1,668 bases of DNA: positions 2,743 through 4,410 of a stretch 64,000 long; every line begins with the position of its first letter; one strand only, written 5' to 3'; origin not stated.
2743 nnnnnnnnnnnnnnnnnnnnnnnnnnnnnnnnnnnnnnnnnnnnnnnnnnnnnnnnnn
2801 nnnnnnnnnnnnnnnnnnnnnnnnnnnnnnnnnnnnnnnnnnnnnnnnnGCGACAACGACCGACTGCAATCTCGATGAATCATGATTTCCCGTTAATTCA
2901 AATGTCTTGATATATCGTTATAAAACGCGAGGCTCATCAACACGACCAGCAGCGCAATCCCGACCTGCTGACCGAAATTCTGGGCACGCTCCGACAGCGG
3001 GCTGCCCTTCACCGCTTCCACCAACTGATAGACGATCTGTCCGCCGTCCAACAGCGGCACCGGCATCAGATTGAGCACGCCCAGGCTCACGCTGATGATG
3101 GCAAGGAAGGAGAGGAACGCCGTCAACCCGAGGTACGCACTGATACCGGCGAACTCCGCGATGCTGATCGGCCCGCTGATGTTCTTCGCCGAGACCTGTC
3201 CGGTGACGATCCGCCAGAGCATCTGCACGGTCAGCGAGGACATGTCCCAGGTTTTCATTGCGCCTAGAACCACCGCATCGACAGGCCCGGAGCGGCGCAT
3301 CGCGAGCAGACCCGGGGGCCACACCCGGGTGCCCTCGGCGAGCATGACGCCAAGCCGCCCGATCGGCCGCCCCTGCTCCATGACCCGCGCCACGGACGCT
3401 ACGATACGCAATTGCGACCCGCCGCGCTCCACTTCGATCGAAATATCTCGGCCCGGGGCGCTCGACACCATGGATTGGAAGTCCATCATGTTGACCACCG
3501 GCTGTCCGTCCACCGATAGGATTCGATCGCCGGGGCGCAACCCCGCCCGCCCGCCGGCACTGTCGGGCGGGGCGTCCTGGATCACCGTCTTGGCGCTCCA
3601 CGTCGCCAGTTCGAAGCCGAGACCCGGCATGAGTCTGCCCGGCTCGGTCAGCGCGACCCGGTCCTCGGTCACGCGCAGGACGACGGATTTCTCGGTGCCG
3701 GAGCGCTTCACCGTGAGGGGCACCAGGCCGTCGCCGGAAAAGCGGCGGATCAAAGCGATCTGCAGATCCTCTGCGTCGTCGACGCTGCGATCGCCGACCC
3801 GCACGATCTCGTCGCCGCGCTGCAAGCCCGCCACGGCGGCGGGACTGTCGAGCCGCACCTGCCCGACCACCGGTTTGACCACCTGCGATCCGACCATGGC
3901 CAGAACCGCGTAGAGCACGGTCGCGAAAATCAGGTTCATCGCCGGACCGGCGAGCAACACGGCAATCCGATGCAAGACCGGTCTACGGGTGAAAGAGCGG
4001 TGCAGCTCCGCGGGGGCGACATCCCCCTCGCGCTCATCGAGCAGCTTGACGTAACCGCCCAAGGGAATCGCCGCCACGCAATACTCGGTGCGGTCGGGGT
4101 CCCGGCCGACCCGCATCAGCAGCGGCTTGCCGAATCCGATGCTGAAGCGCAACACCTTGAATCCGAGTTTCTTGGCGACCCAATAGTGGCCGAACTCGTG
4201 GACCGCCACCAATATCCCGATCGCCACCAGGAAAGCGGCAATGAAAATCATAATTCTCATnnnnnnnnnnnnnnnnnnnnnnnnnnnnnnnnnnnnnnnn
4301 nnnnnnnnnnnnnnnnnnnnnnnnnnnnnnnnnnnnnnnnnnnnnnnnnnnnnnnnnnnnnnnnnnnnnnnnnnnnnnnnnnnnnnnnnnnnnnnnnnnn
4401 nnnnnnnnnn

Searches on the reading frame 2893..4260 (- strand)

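Call 68: search_protein_families(library=ncbifam, proteins=[window:2893-4260:-], max_evalue=0.00001)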
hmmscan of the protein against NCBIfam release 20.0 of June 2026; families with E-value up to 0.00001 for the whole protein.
window:2893-4260:- (455 aa): 17 families
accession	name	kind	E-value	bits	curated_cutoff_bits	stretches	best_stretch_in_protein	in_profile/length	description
NF008046.0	PRK10779.1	equivalog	8.5e-115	384.4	477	1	2-452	3-449/450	sigma E protease regulator RseP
TIGR00054.1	TIGR00054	equivalog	1.6e-109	366.6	147.55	1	1-453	1-419/421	RIP metalloprotease RseP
NF041199.1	trx7_PDZ_seleno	equivalog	8.7e-19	67.7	300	2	223-285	203-267/390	Trx7/PDZ domain-containing (seleno)protein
TIGR02037.1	degP_htrA_DO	subfamily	3.7e-17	62.4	416.2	2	131-201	262-331/434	Do family serine endopeptidase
NF041521.1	HhoA_HhoB_HtrA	equivalog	8.3e-14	51.6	450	1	131-198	266-332/335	HhoA/HhoB/HtrA family serine endopeptidase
TIGR02860.1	spore_IV_B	equivalog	1.9e-11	43.6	305.25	0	235-288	125-178/402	SpoIVB peptidase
TIGR00225.1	prc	subfamily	2.5e-11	43.2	218.6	0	212-292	51-133/335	C-terminal processing peptidase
NF040960.1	MamE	equivalog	6.3e-10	38.3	800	0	227-284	471-529/659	magnetosome formation protease MamE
TIGR03900.1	prc_long_Delta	hypoth_equivalog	2.2e-09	35.8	660.95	0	213-287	141-217/973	MXAN_5808 family serine peptidase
NF047968.1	SerProtHtrA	equivalog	7.3e-09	35.4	470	0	132-193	293-353/357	serine protease HtrA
NF008189.1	PRK10942.1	equivalog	1.7e-08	33.4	720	1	131-287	316-475/477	serine endoprotease DegP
NF045589.1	Cterm_S41_CtpB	exception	4.1e-08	32.3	633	0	218-285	125-194/416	carboxyl-terminal processing protease CtpB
TIGR02038.1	protease_degS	equivalog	6.3e-08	32.1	422.95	0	225-287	280-343/351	outer membrane-stress sensor serine endopeptidase DegS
NF040965.1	MamP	equivalog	8.8e-08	32.1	300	0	132-194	140-199/290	magnetosome magnetite formation protein MamP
NF007526.1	PRK10139.1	equivalog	3.4e-07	29.3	756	0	227-287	295-356/456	serine endoprotease DegQ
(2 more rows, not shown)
